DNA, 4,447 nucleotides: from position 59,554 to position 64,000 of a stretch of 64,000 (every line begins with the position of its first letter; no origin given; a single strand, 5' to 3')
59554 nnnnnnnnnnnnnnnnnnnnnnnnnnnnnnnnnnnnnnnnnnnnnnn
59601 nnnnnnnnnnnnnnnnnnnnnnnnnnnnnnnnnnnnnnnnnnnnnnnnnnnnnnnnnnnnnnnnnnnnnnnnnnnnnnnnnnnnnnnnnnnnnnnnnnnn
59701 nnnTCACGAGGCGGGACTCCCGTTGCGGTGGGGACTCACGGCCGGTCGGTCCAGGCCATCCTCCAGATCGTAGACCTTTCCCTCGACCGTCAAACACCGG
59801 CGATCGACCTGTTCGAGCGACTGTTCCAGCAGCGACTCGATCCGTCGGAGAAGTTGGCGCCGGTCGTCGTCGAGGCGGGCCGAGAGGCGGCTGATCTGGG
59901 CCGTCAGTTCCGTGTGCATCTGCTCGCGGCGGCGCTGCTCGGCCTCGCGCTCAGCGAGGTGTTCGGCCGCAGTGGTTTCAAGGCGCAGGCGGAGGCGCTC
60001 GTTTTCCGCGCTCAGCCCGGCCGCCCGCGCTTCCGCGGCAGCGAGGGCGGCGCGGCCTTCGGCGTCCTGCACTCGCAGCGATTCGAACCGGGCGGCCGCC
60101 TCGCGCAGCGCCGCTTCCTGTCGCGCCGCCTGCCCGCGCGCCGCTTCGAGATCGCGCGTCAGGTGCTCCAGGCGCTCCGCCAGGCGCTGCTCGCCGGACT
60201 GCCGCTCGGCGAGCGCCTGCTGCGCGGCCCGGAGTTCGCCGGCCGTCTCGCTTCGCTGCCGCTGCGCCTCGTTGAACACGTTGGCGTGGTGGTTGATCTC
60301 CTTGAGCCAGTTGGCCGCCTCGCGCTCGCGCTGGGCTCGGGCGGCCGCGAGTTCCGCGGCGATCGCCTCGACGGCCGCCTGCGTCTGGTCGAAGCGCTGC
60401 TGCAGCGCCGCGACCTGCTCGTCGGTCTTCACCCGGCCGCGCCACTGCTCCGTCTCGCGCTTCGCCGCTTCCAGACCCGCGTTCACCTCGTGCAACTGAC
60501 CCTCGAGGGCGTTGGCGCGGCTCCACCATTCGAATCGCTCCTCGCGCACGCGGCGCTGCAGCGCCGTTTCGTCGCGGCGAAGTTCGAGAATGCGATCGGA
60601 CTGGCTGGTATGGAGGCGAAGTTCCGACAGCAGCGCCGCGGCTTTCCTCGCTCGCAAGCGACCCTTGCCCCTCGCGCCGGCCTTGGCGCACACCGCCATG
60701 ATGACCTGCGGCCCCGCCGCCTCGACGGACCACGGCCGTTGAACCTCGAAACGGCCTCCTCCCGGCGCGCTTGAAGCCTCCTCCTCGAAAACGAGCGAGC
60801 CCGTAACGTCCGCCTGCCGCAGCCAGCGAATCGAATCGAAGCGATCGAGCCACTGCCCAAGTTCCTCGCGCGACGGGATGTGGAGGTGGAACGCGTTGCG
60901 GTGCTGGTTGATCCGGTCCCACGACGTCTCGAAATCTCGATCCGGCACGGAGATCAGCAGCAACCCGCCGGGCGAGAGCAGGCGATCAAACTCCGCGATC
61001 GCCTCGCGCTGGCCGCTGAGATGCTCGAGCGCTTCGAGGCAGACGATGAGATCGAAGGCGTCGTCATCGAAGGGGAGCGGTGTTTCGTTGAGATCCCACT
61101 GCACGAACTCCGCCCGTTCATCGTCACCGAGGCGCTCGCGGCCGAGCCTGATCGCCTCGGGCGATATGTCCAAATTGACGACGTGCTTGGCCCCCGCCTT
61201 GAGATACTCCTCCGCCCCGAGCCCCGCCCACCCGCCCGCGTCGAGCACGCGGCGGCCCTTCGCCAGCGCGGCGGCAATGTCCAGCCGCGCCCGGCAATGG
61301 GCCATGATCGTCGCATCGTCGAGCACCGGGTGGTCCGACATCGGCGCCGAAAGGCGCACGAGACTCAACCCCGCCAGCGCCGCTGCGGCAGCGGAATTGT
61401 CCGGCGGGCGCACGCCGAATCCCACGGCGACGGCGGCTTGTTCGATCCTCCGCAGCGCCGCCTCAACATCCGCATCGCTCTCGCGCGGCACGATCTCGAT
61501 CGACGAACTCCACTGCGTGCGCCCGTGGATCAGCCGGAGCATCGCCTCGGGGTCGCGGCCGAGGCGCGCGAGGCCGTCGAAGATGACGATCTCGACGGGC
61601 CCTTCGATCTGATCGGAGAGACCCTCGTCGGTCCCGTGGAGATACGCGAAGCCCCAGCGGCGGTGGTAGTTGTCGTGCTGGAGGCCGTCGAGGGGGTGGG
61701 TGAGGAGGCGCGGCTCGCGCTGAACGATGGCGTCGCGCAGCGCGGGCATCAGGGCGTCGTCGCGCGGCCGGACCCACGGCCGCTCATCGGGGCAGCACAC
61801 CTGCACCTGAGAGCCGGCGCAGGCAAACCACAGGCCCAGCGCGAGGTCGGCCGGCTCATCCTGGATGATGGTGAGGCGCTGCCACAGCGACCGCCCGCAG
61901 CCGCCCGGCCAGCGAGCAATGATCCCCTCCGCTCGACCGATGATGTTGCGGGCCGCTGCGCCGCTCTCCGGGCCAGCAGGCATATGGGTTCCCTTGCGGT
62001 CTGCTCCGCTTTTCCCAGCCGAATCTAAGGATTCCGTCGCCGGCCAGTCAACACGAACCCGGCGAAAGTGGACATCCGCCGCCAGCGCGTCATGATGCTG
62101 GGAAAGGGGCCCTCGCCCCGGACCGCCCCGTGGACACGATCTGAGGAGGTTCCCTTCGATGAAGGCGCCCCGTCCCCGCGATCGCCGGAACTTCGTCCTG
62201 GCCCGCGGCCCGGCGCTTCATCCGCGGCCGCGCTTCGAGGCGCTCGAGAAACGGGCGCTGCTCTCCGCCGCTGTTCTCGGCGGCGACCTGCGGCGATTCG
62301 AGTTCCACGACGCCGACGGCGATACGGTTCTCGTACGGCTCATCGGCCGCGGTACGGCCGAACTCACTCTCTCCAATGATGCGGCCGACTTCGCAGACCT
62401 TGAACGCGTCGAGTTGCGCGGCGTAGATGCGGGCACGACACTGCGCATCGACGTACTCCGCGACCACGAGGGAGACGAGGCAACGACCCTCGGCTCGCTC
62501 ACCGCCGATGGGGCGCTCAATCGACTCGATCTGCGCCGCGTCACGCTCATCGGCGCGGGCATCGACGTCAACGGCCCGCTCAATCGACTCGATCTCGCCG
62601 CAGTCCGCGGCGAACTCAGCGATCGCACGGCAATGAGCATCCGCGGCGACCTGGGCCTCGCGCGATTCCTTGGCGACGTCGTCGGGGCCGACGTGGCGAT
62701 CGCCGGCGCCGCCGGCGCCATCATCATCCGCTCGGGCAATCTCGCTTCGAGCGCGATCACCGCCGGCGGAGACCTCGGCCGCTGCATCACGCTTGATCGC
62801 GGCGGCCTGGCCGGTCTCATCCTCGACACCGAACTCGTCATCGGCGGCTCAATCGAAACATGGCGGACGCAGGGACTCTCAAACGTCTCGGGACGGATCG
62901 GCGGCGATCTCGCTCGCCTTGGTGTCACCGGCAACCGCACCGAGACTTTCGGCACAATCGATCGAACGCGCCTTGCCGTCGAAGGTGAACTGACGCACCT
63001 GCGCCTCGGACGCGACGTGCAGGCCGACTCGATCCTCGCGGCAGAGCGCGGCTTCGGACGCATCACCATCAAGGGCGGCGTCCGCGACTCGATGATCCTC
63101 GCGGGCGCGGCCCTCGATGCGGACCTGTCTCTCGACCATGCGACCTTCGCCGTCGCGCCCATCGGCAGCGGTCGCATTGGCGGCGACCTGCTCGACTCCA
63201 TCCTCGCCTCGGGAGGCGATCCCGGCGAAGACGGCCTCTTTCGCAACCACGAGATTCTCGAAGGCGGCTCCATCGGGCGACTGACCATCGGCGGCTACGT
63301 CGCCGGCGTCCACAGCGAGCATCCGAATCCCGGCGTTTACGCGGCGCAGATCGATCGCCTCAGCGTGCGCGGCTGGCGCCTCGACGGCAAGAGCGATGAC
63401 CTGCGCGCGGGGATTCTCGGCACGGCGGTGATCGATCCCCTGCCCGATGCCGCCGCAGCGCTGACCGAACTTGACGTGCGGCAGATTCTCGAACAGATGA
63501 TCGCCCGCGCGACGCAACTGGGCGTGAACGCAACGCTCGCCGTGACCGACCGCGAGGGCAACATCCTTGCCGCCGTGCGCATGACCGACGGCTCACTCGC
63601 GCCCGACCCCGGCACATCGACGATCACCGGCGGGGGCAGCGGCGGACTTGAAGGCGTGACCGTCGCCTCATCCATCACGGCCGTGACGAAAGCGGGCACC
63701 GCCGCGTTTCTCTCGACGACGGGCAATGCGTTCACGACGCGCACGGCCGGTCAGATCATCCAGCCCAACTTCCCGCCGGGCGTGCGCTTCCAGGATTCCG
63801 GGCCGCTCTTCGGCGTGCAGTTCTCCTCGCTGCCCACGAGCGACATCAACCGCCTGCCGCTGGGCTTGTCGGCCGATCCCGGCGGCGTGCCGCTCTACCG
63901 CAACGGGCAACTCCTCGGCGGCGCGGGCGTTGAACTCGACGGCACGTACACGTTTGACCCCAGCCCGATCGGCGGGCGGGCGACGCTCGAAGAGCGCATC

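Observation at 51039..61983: Methylation-dominated glycan-type locus with seven methyltransferase-like domains, one GT4, a coiled-coil 'ruler' protein and a Wzt ATPase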

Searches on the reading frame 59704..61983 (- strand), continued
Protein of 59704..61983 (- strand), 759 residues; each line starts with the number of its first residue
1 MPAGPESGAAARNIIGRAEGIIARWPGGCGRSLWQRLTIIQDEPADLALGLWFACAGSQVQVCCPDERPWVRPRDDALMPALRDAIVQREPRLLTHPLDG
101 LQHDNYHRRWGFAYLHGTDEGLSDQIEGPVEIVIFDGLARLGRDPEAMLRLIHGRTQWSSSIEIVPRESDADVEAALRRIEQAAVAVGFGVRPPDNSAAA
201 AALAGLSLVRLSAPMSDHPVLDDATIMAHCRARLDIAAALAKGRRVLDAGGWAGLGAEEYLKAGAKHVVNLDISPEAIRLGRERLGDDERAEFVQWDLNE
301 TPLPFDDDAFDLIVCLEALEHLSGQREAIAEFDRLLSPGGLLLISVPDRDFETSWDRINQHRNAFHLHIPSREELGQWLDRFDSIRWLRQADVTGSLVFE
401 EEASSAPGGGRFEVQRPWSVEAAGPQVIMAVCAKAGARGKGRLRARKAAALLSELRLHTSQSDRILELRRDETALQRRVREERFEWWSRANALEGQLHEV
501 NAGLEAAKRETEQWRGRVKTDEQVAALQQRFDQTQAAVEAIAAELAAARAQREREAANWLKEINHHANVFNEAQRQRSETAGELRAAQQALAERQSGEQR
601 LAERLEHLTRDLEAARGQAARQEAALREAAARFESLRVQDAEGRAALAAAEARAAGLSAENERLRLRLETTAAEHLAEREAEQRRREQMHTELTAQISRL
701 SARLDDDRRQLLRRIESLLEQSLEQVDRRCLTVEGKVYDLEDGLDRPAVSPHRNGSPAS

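Call 52: predict_structure(alignment_id=A2)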
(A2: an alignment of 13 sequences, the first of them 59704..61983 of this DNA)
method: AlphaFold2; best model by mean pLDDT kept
length: 759 residues; sequences in the alignment: 13
mean_pLDDT: 66.6   pTM: 0.41
mean pLDDT of the five models: 66.6, 66.6, 62.4, 61.8, 60.8
residues with pLDDT >= 90: 57; 70-90: 287; 50-70: 276; < 50: 139
segments of 3 or more residues with pLDDT < 50: 1-4, 213-225, 390-426, 439-473, 726-759
pLDDT, mean of each block of 10 residues (from residue 1): 61 84 66 74 88 89 89 86 85 82 85 86 79 90 90 78 87 88 80 58 72 39 50 75 88 80 92 79 84 80 85 75 73 86 68 55 57 74 64 36 37 34 46 65 33 25 42 50 53 59 66 57 65 72 69 66 63 60 64 66 70 71 71 69 63 66 63 55 57 62 68 65 49 32 33 35
secondary structure, 60 per line:
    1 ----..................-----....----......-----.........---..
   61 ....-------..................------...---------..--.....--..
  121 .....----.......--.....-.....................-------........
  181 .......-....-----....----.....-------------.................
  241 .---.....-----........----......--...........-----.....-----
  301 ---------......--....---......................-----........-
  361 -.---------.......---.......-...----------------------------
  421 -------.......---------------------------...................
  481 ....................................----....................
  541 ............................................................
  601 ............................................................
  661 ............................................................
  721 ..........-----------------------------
elements in order (helices of 4 or more, strands of 3 or more residues): H5-22 H28-31 E36-41 H47-55 E59-64 H72-89 E112-116 H119-125 E130-136 H139-143 H145-155 E156-165 H173-187 E189-192 H198-201 E206-210 H224-241 E245-249 H255-262 E267-272 H275-285 E291-295 E310-315 H318-321 H325-335 E336-346 H352-359 H372-378 E382-388 E428-434 H462-516 H521-730

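Call 56: fold_search(model_id=the predicted structure, library=pdb)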
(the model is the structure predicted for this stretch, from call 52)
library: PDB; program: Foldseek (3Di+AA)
matches with E <= 10: 1338; with E <= 0.001: 1156
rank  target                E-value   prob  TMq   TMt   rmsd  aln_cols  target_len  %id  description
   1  5wp5_B                5.4e-15  1.00  0.17  0.28  18.4       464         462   12  Arabidopsis thaliana phosphoethanolamine N-methyltransferase 2 (AtPMT2) in complex with SAH (released 2017-11-15)
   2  5wp5_A                2.5e-14  1.00  0.17  0.28  18.4       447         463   12  Arabidopsis thaliana phosphoethanolamine N-methyltransferase 2 (AtPMT2) in complex with SAH (released 2017-11-15)
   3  5wp4                  2.1e-13  1.00  0.19  0.28  20.0       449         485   12  Arabidopsis thaliana phosphoethanolamine N-methyltransferase 1 (AtPMT1, XIOPTL) in complex with SAH and phosphocholine (released 2017-11-15)
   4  4ine_B                6.8e-13  1.00  0.18  0.30  20.6       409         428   14  Crystal structure of N-methyl transferase (PMT-2) from Caenorhabditis elegant complexed with S-adenosyl homocysteine a (released 2014-01-15)
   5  4ine_A                5.4e-12  1.00  0.18  0.31  20.8       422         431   15  Crystal structure of N-methyl transferase (PMT-2) from Caenorhabditis elegant complexed with S-adenosyl homocysteine a (released 2014-01-15)
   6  4krh_A                6.4e-12  1.00  0.18  0.31  20.9       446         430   14  SeMet Haemonchus contortus Phosphoethanolamine N-methyltransferase 2 in complex with S-adenosyl-L-methionine (released 2013-09-25)
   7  4kri_B                6.8e-12  1.00  0.19  0.32  20.7       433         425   13  Haemonchus contortus Phospholethanolamine N-methyltransferase 2 in complex with phosphomonomethylethanolamine and S-ad (released 2013-09-25)
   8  4kri_A                7.6e-12  1.00  0.19  0.31  20.6       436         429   13  Haemonchus contortus Phospholethanolamine N-methyltransferase 2 in complex with phosphomonomethylethanolamine and S-ad (released 2013-09-25)
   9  4kri_C                1.6e-11  1.00  0.19  0.31  20.7       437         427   13  Haemonchus contortus Phospholethanolamine N-methyltransferase 2 in complex with phosphomonomethylethanolamine and S-ad (released 2013-09-25)
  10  3mgg_A                4.3e-10  1.00  0.16  0.46   4.7       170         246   24  Crystal Structure of Methyl Transferase from Methanosarcina mazei (released 2010-04-21)
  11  8zc7_A                5.1e-10  1.00  0.20  0.54  11.6       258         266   20  Crystallographic analysis of MitM, which catalyzes the post-mitosane modification in mitomycin biosynthesis (released 2024-11-27)
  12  1xxl_A                5.7e-10  1.00  0.18  0.54   3.9       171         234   24  The crystal structure of YcgJ protein from Bacillus subitilis at 2.1 A resolution (released 2004-11-23)
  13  8zc8_B                5.7e-10  1.00  0.19  0.48   6.7       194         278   24  The structure of MitM and mitomycin A with SAH in mitomycin (released 2024-11-27)
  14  3l8d                  7.6e-10  1.00  0.17  0.58   3.9       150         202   26  Crystal structure of methyltransferase from Bacillus Thuringiensis (released 2010-01-12)
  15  3bus_B                1.0e-09  1.00  0.18  0.53   4.4       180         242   23  Crystal Structure of RebM (released 2008-03-25)
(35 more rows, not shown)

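Call 76: search_protein_families(library=pfam, proteins=[L011:3698-7606:-], max_evalue=0.01)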
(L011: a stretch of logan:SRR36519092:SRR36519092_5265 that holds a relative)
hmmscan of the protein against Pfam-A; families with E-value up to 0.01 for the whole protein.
L011:3698-7606:- (1302 aa): 1 family
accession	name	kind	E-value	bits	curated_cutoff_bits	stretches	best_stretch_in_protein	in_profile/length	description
PF03928.20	HbpS-like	-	2.3e-20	73.3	25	3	1222-1261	87-126/128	Haem degrading protein HbpS-like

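Call 78: search_protein_families(library=ncbifam, proteins=[L011:2140-3651:-, L011:1187-2116:-, L023:6971-7963:+], max_evalue=0.00001)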
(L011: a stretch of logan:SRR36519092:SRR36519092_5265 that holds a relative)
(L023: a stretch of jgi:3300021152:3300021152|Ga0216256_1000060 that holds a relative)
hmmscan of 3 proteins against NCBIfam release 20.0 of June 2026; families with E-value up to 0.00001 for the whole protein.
L011:2140-3651:- (503 aa): 0 families

L011:1187-2116:- (309 aa): 5 families
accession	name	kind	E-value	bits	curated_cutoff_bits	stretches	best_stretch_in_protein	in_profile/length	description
TIGR00473.1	pssA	equivalog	8.8e-30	103.8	107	2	37-127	1-78/153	CDP-diacylglycerol--serine O-phosphatidyltransferase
NF038087.1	arch_ser_synth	exception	8.7e-21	74.5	240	1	32-264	6-192/216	archaetidylserine synthase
TIGR04217.1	archae_ser_T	exception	1.3e-20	74.1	200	1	31-248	8-178/221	archaetidylserine synthase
NF038086.1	anchor_synt_A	exception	4.7e-12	46.2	200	1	68-171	31-124/222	protein sorting system archaetidylserine synthase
NF040950.1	archin_ph_syn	equivalog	3.5e-10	40.1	180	1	17-140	10-126/191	archaetidylinositol phosphate synthase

L023:6971-7963:+ (330 aa): 18 families
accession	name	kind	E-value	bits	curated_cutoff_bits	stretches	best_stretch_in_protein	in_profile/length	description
TIGR02021.1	BchM-ChlM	equivalog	1.5e-11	44.2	158.9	1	110-195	47-133/218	magnesium protoporphyrin IX methyltransferase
TIGR01983.1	UbiG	equivalog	5.1e-11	42.3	102.95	1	109-215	45-151/228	bifunctional 2-polyprenyl-6-hydroxyphenol methylase/3-demethylubiquinol 3-O-methyltransferase UbiG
NF045667.1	MTase_DVU1556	equivalog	5.7e-11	42.3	155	1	117-215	22-119/213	DVU_1556 family methyltransferase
NF041537.1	ArsM_AhpD_UU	exception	3.3e-09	36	510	1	117-215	76-180/345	arsenite methyltransferase/AhpD domain selenoprotein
TIGR02072.1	BioC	equivalog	4.7e-09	36.4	184.95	1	119-214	36-131/244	malonyl-ACP O-methyltransferase BioC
NF041536.1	ArsM_DUF2284_UU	exception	2.2e-08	32.9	575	1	117-215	76-180/459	arsenite methyltransferase/DUF2284 domain selenoprotein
NF008823.0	PRK11873.1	subfamily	4.2e-08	33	263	1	117-215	77-181/272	arsenite methyltransferase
NF011650.0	PRK15068.1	equivalog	4.8e-08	32.2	209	1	114-214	119-224/324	tRNA 5-methoxyuridine(34)/uridine 5-oxyacetic acid(34) synthase CmoB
NF001241.0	PRK00216.1-2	equivalog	6.7e-08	32.4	327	1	102-215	36-147/231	demethylmenaquinone methyltransferase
NF047649.1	MTase_UXPK_star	exception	7.3e-08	31.8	460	1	118-214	78-180/283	methyltransferase/UXPK-star double selenoprotein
TIGR00452.1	TIGR00452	equivalog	1.1e-07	30.9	275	1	115-214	115-218/316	tRNA 5-methoxyuridine(34)/uridine 5-oxyacetic acid(34) synthase CmoB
NF043040.1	corrin_prot_MT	hypoth_equivalog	5.9e-07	29.1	180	1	106-215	29-147/216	corrinoid protein-associated methyltransferase CpaM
NF007610.0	PRK10258.1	equivalog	8e-07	28.6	342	1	119-214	44-137/251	malonyl-ACP O-methyltransferase BioC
NF045825.1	FAmtase_mtf2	equivalog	1.5e-06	27.6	400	1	111-213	53-156/248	fatty-acid O-methyltransferase Mtf2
TIGR04290.1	meth_Rta_06860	hypoth_equivalog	2.7e-06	27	300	1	114-192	46-127/226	TIGR04290 family methyltransferase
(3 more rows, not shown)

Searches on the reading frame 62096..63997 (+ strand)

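Call 7: search_protein_families(library=pfam, proteins=[window:62096-63997:+], max_evalue=0.01)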
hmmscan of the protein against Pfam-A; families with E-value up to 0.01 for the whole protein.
window:62096-63997:+ (634 aa): 1 family
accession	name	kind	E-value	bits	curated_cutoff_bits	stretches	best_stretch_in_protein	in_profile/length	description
PF03928.20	HbpS-like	-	1.5e-08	35.2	25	1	456-500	1-45/128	Haem degrading protein HbpS-like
